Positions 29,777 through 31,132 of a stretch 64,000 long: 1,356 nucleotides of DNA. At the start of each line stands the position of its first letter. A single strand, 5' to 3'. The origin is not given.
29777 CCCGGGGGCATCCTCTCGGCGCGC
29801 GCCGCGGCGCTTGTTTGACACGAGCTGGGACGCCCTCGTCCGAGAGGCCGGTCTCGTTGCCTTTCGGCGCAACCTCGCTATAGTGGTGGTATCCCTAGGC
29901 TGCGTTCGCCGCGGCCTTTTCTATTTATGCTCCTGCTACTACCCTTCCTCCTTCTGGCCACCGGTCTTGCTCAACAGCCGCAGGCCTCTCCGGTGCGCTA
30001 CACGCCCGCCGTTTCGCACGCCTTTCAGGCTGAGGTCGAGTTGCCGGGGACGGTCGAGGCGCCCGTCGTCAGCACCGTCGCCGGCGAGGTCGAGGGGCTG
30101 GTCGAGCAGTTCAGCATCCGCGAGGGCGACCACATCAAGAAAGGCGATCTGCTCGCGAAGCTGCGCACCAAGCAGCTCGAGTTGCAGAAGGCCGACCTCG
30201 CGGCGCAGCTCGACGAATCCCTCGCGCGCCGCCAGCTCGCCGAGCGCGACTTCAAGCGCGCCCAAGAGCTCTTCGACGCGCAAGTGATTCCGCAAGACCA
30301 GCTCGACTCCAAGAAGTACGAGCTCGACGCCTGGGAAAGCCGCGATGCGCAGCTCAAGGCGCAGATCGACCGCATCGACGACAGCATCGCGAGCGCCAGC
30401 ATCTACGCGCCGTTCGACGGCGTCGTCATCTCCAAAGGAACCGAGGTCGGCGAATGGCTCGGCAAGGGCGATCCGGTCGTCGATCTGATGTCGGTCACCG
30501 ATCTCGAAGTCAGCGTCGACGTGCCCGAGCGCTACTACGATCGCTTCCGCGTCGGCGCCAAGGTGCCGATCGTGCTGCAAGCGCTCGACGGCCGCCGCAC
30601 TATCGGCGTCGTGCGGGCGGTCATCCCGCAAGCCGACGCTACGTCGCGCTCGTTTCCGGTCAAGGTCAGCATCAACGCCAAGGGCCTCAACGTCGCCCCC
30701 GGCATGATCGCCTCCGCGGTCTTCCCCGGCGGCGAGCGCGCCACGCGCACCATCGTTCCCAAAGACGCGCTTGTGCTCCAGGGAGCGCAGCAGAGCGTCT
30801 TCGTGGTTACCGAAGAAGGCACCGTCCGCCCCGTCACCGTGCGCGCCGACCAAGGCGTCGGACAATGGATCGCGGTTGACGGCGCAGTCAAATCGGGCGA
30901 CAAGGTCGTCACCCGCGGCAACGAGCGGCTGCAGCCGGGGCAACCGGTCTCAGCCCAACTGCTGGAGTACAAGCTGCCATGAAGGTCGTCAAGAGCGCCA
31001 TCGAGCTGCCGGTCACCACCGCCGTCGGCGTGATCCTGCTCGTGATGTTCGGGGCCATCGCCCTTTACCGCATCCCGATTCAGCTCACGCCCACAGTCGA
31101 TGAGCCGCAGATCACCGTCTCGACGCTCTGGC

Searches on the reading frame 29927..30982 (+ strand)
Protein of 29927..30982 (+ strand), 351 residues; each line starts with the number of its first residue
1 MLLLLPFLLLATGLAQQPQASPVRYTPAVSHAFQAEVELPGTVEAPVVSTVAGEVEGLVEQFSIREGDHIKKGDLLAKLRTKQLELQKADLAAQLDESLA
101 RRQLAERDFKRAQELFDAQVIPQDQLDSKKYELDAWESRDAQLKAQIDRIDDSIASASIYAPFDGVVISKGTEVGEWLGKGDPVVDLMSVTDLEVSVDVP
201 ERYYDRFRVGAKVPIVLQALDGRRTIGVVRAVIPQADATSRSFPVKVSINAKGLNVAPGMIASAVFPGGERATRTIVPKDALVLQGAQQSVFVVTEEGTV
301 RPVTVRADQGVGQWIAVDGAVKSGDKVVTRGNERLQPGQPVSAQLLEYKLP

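Call 28: search_protein_families(library=pfam, proteins=[window:29927-30982:+], max_evalue=0.001)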
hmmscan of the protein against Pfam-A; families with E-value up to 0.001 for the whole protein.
window:29927-30982:+ (351 aa): 3 families
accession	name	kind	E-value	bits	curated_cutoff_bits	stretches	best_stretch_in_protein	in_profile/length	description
PF16576.10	HlyD_D23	-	1.1e-25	90.7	30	1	34-262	3-214/214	Barrel-sandwich domain of CusB or HlyD membrane-fusion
PF13437.12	HlyD_3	-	3.8e-16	60.2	22.2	1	159-259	2-106/106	HlyD family secretion protein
PF13533.13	Biotin_lipoyl_2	-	3.4e-05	24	29.8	1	54-79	6-31/32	Biotin-lipoyl like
